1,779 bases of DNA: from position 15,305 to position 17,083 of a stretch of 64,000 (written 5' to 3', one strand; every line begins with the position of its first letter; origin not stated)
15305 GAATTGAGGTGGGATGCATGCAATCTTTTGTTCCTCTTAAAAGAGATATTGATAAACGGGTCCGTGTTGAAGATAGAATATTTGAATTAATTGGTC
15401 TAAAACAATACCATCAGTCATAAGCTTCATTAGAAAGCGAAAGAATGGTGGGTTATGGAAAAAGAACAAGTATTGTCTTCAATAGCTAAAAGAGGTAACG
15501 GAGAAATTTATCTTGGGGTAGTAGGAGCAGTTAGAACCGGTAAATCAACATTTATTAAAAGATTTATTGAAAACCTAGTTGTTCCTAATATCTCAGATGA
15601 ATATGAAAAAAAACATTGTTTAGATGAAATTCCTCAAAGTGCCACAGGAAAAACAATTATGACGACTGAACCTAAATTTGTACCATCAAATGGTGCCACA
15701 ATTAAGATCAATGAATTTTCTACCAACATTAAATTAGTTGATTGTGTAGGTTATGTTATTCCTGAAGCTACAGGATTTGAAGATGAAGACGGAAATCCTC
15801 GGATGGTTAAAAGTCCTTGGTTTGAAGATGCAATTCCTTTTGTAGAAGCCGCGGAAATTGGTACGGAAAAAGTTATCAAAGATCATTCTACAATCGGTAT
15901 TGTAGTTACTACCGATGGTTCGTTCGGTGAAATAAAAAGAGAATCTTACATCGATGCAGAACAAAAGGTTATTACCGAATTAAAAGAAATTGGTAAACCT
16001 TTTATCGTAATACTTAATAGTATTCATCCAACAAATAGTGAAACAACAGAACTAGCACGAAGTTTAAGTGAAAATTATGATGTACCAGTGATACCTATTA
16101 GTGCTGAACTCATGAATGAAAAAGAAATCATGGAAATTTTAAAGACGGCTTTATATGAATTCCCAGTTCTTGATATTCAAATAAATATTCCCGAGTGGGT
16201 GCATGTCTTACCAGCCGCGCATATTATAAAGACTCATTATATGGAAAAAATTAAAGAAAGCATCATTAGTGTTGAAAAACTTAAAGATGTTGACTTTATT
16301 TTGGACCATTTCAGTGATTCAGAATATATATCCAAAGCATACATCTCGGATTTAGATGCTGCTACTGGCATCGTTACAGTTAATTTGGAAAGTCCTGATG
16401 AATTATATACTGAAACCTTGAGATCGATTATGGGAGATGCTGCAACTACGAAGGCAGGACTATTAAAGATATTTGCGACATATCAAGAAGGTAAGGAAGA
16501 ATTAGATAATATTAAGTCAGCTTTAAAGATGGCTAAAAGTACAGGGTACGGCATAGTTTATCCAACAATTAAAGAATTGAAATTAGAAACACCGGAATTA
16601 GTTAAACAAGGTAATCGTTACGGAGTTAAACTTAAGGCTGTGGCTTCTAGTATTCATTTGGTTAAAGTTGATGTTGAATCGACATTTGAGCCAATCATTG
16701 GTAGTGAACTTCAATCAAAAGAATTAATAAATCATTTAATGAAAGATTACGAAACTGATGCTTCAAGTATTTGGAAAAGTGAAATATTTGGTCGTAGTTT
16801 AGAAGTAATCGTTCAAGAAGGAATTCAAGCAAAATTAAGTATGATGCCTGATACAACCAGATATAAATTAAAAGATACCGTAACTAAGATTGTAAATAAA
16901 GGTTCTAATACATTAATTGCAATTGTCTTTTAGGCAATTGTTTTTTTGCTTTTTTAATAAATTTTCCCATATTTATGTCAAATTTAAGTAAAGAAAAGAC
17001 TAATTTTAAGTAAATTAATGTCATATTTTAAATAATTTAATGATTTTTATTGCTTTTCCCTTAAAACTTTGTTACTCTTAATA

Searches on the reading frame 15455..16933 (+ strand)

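Call 3: search_protein_families(library=pfam, proteins=[window:15455-16933:+])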
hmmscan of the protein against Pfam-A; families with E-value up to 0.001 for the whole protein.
window:15455-16933:+ (492 aa): 4 families
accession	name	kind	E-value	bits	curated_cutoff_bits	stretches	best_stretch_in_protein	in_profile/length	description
PF09547.16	SpoIVA_ATPase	-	2.8e-105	351.4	26.6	1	1-237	1-237/237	Stage IV sporulation protein A, ATPase domain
PF20438.3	SpoIVA_middle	-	1.4e-52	178.9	25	1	240-416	3-179/179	Stage IV sporulation protein A, middle domain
PF20439.3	SpoIVA_C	-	6.6e-27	93.9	25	1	417-491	1-75/76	Sporulation stage IV protein A, C-terminal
PF01926.29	MMR_HSR1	-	0.00076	20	21.9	0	73-188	24-112/113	50S ribosome-binding GTPase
